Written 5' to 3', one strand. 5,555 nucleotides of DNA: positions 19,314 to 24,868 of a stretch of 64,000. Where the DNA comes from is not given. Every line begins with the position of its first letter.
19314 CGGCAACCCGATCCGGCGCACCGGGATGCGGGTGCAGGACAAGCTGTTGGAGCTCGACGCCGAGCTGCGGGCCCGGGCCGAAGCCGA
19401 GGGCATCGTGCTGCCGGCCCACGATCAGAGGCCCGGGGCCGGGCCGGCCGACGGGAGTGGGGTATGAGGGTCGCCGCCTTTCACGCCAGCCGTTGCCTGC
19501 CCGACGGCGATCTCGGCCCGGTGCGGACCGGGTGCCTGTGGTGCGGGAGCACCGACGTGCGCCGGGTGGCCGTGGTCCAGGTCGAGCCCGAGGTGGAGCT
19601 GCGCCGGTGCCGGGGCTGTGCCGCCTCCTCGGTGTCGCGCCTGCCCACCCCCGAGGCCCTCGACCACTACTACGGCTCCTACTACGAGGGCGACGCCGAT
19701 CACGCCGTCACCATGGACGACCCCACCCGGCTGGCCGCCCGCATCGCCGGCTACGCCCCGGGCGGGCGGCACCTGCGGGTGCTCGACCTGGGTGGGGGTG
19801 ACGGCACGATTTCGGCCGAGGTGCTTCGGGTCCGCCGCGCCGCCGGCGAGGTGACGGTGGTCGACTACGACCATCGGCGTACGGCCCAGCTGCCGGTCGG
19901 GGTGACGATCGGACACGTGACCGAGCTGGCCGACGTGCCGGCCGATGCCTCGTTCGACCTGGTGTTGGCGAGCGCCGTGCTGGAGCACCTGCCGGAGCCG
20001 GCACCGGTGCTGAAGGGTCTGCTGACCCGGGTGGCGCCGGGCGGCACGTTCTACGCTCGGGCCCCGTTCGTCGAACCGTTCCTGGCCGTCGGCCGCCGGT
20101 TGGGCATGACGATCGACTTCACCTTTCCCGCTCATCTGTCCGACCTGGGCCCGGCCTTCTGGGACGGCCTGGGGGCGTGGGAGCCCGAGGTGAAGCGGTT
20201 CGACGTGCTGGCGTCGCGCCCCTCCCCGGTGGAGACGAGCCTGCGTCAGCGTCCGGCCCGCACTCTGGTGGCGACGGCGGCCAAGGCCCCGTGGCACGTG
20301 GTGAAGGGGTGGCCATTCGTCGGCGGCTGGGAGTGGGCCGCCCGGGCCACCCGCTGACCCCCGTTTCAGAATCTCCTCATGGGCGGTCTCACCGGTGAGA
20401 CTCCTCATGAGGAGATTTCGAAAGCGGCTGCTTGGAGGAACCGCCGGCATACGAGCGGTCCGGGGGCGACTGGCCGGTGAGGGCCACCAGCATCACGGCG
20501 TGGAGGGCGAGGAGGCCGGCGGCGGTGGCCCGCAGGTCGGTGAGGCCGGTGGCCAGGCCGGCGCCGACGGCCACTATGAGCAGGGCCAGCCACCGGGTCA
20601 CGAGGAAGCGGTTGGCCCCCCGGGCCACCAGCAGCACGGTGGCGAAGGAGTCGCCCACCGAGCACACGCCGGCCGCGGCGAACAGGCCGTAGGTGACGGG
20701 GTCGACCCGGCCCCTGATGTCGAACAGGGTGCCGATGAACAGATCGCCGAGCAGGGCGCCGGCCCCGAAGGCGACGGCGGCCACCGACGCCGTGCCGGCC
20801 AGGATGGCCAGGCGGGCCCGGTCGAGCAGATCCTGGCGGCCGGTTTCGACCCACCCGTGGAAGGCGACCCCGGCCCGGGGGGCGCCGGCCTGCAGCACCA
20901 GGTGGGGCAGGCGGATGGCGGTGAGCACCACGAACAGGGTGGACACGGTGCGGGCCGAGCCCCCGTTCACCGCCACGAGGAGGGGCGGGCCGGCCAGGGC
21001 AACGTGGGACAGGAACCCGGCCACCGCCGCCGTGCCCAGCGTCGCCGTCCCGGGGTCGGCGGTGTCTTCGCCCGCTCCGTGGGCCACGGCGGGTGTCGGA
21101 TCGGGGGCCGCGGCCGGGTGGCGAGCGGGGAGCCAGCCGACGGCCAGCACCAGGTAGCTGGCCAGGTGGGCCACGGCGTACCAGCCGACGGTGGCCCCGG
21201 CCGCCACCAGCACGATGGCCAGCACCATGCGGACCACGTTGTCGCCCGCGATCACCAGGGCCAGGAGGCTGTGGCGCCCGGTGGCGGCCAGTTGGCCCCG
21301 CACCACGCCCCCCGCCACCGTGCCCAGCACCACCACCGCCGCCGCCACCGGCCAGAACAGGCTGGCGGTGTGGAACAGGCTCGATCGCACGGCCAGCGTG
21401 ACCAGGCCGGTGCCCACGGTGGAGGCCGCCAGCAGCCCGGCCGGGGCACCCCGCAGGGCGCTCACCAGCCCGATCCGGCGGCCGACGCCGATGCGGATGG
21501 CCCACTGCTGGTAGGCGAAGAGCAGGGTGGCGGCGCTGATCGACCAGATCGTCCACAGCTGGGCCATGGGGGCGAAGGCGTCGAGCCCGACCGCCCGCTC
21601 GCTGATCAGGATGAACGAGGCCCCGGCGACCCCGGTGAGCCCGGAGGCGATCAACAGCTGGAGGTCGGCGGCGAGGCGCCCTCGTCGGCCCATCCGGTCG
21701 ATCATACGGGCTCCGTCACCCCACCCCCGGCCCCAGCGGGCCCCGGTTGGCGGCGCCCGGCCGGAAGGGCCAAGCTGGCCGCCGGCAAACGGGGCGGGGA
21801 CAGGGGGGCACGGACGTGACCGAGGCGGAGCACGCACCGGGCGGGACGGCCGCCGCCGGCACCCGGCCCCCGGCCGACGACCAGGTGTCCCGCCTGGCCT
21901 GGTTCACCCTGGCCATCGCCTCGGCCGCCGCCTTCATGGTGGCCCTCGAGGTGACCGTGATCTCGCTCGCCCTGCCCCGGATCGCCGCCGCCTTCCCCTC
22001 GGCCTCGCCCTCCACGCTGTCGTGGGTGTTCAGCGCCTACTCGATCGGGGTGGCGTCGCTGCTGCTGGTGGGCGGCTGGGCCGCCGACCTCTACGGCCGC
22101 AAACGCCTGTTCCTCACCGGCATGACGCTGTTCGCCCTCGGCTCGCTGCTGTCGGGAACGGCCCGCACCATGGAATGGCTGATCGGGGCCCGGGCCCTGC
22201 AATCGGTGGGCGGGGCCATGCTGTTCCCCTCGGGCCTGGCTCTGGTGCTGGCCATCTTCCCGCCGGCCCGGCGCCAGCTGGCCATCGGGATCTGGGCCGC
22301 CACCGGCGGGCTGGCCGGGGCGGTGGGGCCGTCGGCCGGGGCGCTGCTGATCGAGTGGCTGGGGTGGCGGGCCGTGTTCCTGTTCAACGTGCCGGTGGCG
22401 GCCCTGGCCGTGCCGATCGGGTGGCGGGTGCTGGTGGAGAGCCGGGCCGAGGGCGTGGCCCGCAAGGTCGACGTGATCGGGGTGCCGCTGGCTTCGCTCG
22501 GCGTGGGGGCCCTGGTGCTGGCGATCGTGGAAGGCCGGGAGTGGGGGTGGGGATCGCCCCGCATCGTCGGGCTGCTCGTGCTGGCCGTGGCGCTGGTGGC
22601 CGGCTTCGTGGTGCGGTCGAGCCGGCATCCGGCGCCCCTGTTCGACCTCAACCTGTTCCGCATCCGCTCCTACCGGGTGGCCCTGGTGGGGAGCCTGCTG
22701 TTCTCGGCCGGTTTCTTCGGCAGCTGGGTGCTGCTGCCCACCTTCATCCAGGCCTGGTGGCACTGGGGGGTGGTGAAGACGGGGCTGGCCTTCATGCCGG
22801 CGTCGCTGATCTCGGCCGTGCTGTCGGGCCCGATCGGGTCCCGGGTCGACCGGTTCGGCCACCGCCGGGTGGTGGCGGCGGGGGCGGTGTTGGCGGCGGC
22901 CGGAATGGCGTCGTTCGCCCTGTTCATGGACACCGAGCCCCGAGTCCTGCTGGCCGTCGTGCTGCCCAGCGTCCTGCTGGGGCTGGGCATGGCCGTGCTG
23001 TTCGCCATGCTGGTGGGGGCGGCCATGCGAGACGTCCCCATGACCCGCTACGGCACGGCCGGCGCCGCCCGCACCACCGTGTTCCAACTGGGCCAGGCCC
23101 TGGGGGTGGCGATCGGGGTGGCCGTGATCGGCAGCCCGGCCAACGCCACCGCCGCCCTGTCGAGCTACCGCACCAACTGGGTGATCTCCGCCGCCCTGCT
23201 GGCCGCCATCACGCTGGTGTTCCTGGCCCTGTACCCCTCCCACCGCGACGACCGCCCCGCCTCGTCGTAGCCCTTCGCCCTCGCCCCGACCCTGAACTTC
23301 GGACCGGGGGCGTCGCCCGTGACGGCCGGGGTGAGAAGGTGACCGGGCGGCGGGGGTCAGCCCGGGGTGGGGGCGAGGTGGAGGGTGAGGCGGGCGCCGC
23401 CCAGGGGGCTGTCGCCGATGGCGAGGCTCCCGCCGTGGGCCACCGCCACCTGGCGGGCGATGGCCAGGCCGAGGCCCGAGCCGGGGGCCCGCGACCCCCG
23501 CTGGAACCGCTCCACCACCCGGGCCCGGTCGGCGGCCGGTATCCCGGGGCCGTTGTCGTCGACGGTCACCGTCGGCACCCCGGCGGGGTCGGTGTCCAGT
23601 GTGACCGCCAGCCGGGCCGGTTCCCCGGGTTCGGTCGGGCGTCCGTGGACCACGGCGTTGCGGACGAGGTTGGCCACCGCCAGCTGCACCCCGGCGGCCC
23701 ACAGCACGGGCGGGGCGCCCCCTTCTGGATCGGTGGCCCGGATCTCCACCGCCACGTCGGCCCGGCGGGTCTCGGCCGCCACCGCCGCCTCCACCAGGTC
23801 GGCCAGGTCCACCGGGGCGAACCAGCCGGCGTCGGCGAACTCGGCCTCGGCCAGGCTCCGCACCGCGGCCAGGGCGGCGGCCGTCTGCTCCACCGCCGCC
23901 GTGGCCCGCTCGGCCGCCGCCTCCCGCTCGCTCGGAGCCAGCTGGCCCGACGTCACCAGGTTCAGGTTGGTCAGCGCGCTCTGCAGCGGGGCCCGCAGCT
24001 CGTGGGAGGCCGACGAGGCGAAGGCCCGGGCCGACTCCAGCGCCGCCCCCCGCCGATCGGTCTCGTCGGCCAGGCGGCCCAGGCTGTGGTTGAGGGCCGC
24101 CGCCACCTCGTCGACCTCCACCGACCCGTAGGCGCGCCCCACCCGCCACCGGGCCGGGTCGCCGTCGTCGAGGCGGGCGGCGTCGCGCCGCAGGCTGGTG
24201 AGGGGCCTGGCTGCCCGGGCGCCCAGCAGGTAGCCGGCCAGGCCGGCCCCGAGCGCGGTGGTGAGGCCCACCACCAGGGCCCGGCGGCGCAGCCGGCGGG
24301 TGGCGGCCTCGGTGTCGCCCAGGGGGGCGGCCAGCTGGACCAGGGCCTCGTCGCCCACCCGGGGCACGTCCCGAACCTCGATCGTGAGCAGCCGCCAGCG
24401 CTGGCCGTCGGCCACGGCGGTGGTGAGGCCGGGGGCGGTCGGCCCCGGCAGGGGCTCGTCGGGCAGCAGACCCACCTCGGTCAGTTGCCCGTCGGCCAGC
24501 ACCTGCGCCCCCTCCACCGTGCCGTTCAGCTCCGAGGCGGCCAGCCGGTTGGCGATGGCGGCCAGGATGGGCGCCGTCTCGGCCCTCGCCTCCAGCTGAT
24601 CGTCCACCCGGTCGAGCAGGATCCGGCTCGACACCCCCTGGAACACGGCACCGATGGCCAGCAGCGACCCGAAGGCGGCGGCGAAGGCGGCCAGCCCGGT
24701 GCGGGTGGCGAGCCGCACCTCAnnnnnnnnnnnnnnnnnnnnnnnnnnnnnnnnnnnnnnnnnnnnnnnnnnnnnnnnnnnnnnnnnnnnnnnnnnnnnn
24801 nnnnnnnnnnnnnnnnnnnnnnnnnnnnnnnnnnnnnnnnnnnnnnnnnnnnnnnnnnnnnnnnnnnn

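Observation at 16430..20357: FkbH-like loader, dedicated ACP, LbH acyltransferase, VOC protein and methyltransferase embedded in a dTDP-aminosugar locus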

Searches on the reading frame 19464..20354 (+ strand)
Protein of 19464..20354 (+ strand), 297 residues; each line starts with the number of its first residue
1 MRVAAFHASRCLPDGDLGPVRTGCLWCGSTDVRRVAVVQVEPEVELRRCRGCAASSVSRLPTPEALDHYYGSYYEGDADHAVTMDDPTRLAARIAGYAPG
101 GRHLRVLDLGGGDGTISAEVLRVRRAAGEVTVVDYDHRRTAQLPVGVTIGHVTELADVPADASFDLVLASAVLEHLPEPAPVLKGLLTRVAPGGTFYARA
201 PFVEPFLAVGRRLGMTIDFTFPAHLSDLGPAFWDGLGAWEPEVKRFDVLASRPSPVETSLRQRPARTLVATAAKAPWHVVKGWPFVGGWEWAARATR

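Call 7: search_protein_families(library=pfam, proteins=[window:19464-20354:+], max_evalue=0.01)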
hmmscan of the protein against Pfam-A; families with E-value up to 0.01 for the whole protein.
window:19464-20354:+ (297 aa): 5 families
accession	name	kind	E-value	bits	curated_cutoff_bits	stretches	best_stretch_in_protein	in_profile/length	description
PF13489.12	Methyltransf_23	-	3.5e-12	46.8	27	1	89-202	8-120/164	Methyltransferase domain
PF08242.18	Methyltransf_12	-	3.2e-09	37.8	30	1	107-196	1-98/98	Methyltransferase domain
PF08241.18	Methyltransf_11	-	4.8e-09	37.2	21.2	1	107-197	1-94/95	Methyltransferase domain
PF13847.12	Methyltransf_31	-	1.5e-07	31.7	27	1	103-200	4-111/145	Methyltransferase domain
PF13649.12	Methyltransf_25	-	5.1e-07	30.7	27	1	106-194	1-97/97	Methyltransferase domain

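Call 8: search_protein_families(library=ncbifam, proteins=[window:19464-20354:+], max_evalue=0.01)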
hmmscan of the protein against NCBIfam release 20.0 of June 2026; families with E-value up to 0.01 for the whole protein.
window:19464-20354:+ (297 aa): 12 families
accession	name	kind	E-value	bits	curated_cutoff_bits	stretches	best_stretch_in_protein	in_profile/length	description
TIGR01983.1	UbiG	equivalog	2.9e-06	26.8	102.95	1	103-196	50-149/228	bifunctional 2-polyprenyl-6-hydroxyphenol methylase/3-demethylubiquinol 3-O-methyltransferase UbiG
NF008264.0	PRK11036.1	equivalog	6.8e-06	25.7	366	1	76-195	23-144/261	tRNA uridine 5-oxyacetic acid(34) methyltransferase CmoM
TIGR04345.1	ovoA_Cterm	equivalog_domain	4.1e-05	23.2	170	1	162-197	133-168/242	putative 4-mercaptohistidine N1-methyltransferase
NF010703.0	PRK14103.1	equivalog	7.8e-05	22.2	320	1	102-198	29-124/256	trans-aconitate 2-methyltransferase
NF045667.1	MTase_DVU1556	equivalog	8.3e-05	22.1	155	1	92-196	12-117/213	DVU_1556 family methyltransferase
NF043040.1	corrin_prot_MT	hypoth_equivalog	0.00013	21.5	180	1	82-196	22-145/216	corrinoid protein-associated methyltransferase CpaM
TIGR02072.1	BioC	equivalog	0.00027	20.8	184.95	1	103-196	35-130/244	malonyl-ACP O-methyltransferase BioC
TIGR02081.1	metW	equivalog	0.00046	19.8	189.5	1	105-190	16-101/194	methionine biosynthesis protein MetW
NF004851.0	PRK06202.1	equivalog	0.00055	19.4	243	1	101-180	59-146/237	hypothetical protein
NF002463.0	PRK01683.1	equivalog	0.00085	19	297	1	88-196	17-126/258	trans-aconitate 2-methyltransferase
NF040539.1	AST_met_ArsM_2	exception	0.0034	17.2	240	0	52-197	4-162/262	putative arsinothricin biosynthesis methyltransferase ArsM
TIGR04325.1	MTase_LIC12133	subfamily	0.0056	15.9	80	1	98-188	62-152/234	methyltransferase, TIGR04325 family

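Call 53: search_solved_structures(query=window:19464-20354:+, max_evalue=0.01)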
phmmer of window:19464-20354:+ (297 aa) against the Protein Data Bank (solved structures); distinct sequences matched with E-value up to 0.01: 12.
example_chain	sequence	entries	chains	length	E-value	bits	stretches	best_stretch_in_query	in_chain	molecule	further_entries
3bus_A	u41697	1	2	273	2.3e-05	27.3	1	71-272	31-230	Methyltransferase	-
8zc8_A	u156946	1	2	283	3.6e-05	26.7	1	73-242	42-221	MitM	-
21zq_A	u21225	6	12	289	3.8e-05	26.6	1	73-242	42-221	MitM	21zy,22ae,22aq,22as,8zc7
4kdr_A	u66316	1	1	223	6.3e-05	25.9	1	87-198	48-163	3-demethylubiquinone-9 3-methyltransferase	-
5dpm_A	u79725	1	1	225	6.4e-05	25.8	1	87-198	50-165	Ubiquinone biosynthesis O-methyltransferase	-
4kdc_A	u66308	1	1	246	0.00016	24.5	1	87-197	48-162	3-demethylubiquinone-9 3-methyltransferase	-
5evj_A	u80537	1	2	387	0.00071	22.4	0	160-204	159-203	Arsenite methyltransferase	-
2p35_A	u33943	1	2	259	0.0022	20.8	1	84-201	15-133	Trans-aconitate 2-methyltransferase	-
6uv6_A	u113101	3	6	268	0.0068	19.2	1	71-267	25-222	D-glucose O-methyltransferase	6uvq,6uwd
8joz_A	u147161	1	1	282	0.0073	19.1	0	81-196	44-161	tRNA 5-carboxymethoxyuridine methyltransferase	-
4htf_A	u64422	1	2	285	0.0074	19.1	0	81-196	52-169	S-adenosylmethionine-dependent methyltransferase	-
9fce_A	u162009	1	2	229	0.0075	19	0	104-197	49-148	SAM dependent methyltransferase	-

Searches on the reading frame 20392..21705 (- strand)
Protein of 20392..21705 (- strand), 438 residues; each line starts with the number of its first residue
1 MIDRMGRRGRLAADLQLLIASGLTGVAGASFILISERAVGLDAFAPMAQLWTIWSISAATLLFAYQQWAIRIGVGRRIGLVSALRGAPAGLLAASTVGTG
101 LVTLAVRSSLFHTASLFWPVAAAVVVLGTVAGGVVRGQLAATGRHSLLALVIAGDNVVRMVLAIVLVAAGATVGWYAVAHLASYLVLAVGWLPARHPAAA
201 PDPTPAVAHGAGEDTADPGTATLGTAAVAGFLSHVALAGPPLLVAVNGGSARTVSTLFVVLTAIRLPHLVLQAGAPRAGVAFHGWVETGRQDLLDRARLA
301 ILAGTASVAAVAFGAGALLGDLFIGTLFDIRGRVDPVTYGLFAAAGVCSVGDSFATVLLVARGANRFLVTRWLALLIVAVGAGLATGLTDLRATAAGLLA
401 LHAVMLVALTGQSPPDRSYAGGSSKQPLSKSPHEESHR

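Call 13: search_protein_families(library=pfam, proteins=[window:20392-21705:-], max_evalue=0.001)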
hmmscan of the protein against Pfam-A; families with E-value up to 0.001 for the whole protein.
window:20392-21705:- (438 aa): 0 families

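Call 44: search_protein_families(library=pfam, proteins=[window:20392-21705:-], max_evalue=10)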
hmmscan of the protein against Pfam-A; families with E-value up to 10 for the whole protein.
window:20392-21705:- (438 aa): 0 families

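Call 78: search_protein_families(library=ncbifam, proteins=[window:20392-21705:-], max_evalue=0.01)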
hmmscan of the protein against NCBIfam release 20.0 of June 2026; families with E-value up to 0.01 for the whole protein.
window:20392-21705:- (438 aa): 0 families

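Call 95: search_solved_structures(query=window:20392-21705:-, max_evalue=10)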
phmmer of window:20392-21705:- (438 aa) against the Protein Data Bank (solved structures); distinct sequences matched with E-value up to 10: 1.
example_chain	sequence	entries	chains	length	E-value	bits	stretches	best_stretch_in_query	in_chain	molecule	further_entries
6v39_e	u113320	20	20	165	0.047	16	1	36-163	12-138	30S ribosomal protein S5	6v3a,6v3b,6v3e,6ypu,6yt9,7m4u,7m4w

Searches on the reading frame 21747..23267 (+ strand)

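Call 13: search_protein_families(library=pfam, proteins=[window:21747-23267:+], max_evalue=0.001)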
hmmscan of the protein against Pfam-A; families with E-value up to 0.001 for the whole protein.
window:21747-23267:+ (507 aa): 2 families
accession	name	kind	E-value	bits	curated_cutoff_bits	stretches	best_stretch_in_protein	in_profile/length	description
PF07690.21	MFS_1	-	3.5e-60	204.2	33.4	2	60-453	3-346/347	Major Facilitator Superfamily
PF00083.30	Sugar_tr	-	1.1e-06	28.2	22.3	1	87-154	44-114/452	Sugar (and other) transporter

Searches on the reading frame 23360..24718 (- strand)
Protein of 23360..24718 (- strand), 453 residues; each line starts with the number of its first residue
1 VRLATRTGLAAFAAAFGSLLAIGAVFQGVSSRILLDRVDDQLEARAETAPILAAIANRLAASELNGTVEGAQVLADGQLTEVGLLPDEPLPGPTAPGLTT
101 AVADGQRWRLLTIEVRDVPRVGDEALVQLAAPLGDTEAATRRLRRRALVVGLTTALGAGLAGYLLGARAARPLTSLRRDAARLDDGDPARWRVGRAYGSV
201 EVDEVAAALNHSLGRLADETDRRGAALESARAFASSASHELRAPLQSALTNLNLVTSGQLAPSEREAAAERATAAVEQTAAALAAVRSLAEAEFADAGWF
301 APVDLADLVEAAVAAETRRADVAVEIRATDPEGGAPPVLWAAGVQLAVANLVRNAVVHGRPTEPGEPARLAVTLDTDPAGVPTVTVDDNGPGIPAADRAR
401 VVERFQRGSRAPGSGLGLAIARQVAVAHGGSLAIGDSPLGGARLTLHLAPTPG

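Call 13: search_protein_families(library=pfam, proteins=[window:23360-24718:-], max_evalue=0.001)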
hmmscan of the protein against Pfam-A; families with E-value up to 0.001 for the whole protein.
window:23360-24718:- (453 aa): 3 families
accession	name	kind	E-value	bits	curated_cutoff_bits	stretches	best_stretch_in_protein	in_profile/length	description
PF02518.31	HATPase_c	-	4.7e-20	72.5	26.4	1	343-449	5-108/111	Histidine kinase-, DNA gyrase B-, and HSP90-like ATPase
PF13581.12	HATPase_c_2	-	5e-07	30.2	27.4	1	328-424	30-108/127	Histidine kinase-like ATPase domain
PF00512.31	HisKA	-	0.00013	22.4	26.9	1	231-289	3-60/66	His Kinase A (phospho-acceptor) domain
